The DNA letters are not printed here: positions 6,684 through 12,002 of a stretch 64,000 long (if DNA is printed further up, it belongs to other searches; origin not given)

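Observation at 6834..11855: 1673-aa giant protein joining two GHKL/Bergerat ATPase-like modules, a tandem repeat array and a C-terminal HExxH motif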

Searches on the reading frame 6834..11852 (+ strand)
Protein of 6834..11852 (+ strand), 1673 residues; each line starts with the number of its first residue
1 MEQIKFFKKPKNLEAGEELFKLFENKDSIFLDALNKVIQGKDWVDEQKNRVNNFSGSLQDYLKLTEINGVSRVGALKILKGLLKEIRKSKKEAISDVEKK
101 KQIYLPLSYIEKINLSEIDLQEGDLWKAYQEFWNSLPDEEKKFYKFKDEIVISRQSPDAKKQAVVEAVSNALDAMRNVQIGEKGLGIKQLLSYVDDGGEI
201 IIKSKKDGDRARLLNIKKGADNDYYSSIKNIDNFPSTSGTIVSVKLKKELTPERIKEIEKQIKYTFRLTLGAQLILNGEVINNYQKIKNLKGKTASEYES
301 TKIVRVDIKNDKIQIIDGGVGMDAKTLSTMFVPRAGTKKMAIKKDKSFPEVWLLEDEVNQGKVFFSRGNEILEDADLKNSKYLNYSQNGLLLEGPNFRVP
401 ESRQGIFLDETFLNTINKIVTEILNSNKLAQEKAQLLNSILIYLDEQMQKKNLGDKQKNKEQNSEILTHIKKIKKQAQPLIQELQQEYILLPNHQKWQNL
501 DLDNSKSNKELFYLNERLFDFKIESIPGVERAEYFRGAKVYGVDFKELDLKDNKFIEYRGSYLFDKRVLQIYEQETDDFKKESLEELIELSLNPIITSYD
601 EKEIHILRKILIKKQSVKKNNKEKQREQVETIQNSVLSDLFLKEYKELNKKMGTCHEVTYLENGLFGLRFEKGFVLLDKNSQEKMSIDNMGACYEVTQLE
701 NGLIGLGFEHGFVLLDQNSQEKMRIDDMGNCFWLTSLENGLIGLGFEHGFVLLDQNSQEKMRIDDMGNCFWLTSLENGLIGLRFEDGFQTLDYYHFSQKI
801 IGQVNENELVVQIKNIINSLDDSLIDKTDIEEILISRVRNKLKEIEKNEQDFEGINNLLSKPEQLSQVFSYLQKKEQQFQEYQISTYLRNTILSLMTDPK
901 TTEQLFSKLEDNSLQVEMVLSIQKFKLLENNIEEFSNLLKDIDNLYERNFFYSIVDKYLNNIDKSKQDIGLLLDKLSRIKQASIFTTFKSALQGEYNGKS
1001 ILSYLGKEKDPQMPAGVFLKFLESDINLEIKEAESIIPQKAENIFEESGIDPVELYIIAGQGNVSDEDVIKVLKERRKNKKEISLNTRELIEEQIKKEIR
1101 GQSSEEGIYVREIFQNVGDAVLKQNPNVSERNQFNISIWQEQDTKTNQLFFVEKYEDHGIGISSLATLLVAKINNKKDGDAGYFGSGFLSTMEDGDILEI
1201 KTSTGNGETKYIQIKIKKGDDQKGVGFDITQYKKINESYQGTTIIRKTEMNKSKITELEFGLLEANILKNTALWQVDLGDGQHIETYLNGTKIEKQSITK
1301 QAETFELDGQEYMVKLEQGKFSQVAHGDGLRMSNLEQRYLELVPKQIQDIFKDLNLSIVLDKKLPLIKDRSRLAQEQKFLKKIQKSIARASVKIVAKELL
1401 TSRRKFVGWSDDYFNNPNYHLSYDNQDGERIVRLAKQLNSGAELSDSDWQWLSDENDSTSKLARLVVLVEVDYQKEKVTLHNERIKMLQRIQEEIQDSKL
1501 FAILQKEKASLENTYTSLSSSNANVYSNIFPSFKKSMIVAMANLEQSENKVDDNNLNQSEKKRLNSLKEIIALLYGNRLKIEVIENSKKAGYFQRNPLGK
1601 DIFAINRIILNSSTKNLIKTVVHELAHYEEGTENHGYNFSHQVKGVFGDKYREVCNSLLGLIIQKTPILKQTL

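Call 4: search_protein_families(library=pfam, proteins=[window:6834-11852:+], max_evalue=1)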
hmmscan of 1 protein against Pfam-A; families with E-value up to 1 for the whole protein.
window:6834-11852:+ (1673 aa): 2 families
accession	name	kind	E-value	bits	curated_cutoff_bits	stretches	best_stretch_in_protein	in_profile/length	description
PF10263.15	SprT-like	-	0.083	13.2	25.6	1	1588-1643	31-92/108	SprT-like family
PF03206.19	NifW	-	0.42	11.6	23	0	125-149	65-89/99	Nitrogen fixation protein NifW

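Call 5: search_protein_families(library=ncbifam, proteins=[window:6834-11852:+], max_evalue=1)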
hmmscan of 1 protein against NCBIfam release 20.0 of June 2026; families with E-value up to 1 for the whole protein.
window:6834-11852:+ (1673 aa): 2 families
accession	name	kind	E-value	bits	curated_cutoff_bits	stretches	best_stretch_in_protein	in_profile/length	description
NF047352.1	P_loop_sacsin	domain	0.0032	17.9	50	1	1110-1200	4-79/80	sacsin N-terminal ATP-binding-like domain-containing protein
TIGR02292.1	ygfB_yecA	subfamily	0.0043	16.7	33.8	1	1422-1497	93-174/179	UPF0149 family protein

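Call 6: search_protein_families(library=padloc, proteins=[window:6834-11852:+], max_evalue=1)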
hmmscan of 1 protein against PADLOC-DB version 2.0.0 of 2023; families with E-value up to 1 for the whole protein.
window:6834-11852:+ (1673 aa): 0 families

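Call 11: find_homologous_proteins(query=window:6834-11852:+, max_evalue=0.001)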
Query window:6834-11852:+ (1673 aa): 1 proteins with E <= 0.001 among 8000 candidates.
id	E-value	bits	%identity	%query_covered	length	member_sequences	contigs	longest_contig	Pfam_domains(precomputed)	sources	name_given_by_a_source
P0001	0.0e+0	3635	100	100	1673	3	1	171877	-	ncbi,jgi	-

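Call 12: search_solved_structures(query=window:6834-11852:+, max_evalue=10, show_alignments=3)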
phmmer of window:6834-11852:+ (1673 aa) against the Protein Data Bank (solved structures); distinct sequences matched with E-value up to 10: 1.
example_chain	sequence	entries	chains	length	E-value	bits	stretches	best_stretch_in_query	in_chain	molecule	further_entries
4jiu_A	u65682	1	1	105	0.26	11.8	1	1604-1658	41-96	Proabylysin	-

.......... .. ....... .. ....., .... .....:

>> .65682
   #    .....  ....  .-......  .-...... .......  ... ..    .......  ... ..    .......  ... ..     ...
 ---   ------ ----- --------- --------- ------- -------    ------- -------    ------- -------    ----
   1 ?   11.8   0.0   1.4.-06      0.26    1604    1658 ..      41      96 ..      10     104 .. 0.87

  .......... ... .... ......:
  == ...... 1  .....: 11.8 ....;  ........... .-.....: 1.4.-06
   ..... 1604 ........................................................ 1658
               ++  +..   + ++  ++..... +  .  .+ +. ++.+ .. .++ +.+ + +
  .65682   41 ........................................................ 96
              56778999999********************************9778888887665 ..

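Call 13: list_cluster_members(proteins=[P0001])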
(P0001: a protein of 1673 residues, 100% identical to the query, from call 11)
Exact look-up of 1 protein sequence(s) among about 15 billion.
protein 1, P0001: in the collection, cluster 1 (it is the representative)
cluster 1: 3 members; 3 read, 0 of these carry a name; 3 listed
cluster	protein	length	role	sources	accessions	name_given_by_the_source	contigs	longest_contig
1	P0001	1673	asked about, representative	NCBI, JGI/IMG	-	-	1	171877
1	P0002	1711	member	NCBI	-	-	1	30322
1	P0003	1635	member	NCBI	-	-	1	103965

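Call 14: find_encoding_contigs(protein=P0001, flank=10000, max_places=6)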
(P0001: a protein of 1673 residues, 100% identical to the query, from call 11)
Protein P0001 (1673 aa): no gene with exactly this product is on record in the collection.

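Call 51: search_protein_families(library=pfam, alignment_id=A3, max_evalue=0.01)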
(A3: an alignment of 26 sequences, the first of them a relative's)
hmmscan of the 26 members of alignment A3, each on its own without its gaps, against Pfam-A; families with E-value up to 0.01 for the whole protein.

A. member 1, P0001 (1673 aa): 0 families

B. families by the number of members that match (of 26 scanned): 19 families
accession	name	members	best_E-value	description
PF02518.31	HATPase_c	13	6.6e-07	Histidine kinase-, DNA gyrase B-, and HSP90-like ATPase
PF13589.12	HATPase_c_3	11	1.6e-14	Histidine kinase-, DNA gyrase B-, and HSP90-like ATPase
PF23409.1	Beta-prop_EML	1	3.5e-10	Echinoderm microtubule-associated protein first beta-propeller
PF07646.21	Kelch_2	1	8.5e-10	Kelch motif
PF13964.12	Kelch_6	1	1e-09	Kelch motif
PF24807.1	WD40_CDC20-Fz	1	1.2e-09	CDC20/Fizzy WD40 domain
PF00400.38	WD40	1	2.8e-07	WD domain, G-beta repeat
PF24814.1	WD40_Prp19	1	3.6e-07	Prp19 WD40 domain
PF25174.1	Beta-prop_THOC3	1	0.00013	THOC3 beta-propeller domain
PF12894.13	ANAPC4_WD40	1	0.00023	Anaphase-promoting complex subunit 4 WD40 domain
PF02012.26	BNR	1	0.00025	BNR/Asp-box repeat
PF15902.12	Sortilin-Vps10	1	0.0005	Sortilin, neurotensin receptor 3,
PF23410.3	Beta-prop_VPS8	1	0.0019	Vps8 beta-propeller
PF24817.1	WD40_WDHD1_1st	1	0.0035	WDHD1 first WD40 domain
PF23411.1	Beta-prop_Vps41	1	0.0042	Vps42 beta-propeller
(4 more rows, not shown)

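Call 52: search_protein_families(library=ncbifam, alignment_id=A3, max_evalue=0.01)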
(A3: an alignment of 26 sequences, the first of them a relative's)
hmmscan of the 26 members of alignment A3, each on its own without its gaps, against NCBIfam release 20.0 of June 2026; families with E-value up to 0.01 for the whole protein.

A. member 1, P0001 (1673 aa): 2 families
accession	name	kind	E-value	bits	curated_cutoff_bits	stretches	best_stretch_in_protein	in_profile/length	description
NF047352.1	P_loop_sacsin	domain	0.0032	17.9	50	0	1110-1200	4-79/80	sacsin N-terminal ATP-binding-like domain-containing protein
TIGR02292.1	ygfB_yecA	subfamily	0.0043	16.7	33.8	1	1422-1497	93-174/179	UPF0149 family protein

B. families by the number of members that match (of 26 scanned): 16 families
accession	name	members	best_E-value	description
NF010683.0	PRK14083.1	19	8.5e-15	HSP90 family protein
NF047352.1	P_loop_sacsin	19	7e-14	sacsin N-terminal ATP-binding-like domain-containing protein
NF003555.1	PRK05218.1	7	1.6e-12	molecular chaperone HtpG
NF050001.1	restrict_BbrUII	2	2.4e-05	BbrUII/HgiDII family restriction enzyme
TIGR02916.1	PEP_his_kin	2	8.8e-05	XrtA/PEP-CTERM system histidine kinase PrsK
NF011438.0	PRK14867.1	2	9.5e-05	DNA topoisomerase VI subunit B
TIGR01052.1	top6b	1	0.0004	DNA topoisomerase VI subunit B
NF045728.1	glycosyl_F510_1955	1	0.00067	F510_1955 family glycosylhydrolase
NF008298.1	PRK11086.1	1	0.0011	DcuS/MalK family sensor histidine kinase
TIGR01925.2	spIIAB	1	0.0012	anti-sigma F factor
TIGR00756.2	PPR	1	0.0023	pentatricopeptide repeat protein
TIGR02292.1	ygfB_yecA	1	0.0043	UPF0149 family protein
NF010237.0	PRK13684.1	1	0.0054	photosynthesis system II assembly factor Ycf48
NF010000.0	PRK13473.1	1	0.008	aminobutyraldehyde dehydrogenase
NF011627.0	PRK15053.1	1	0.0083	sensor histidine kinase DpiB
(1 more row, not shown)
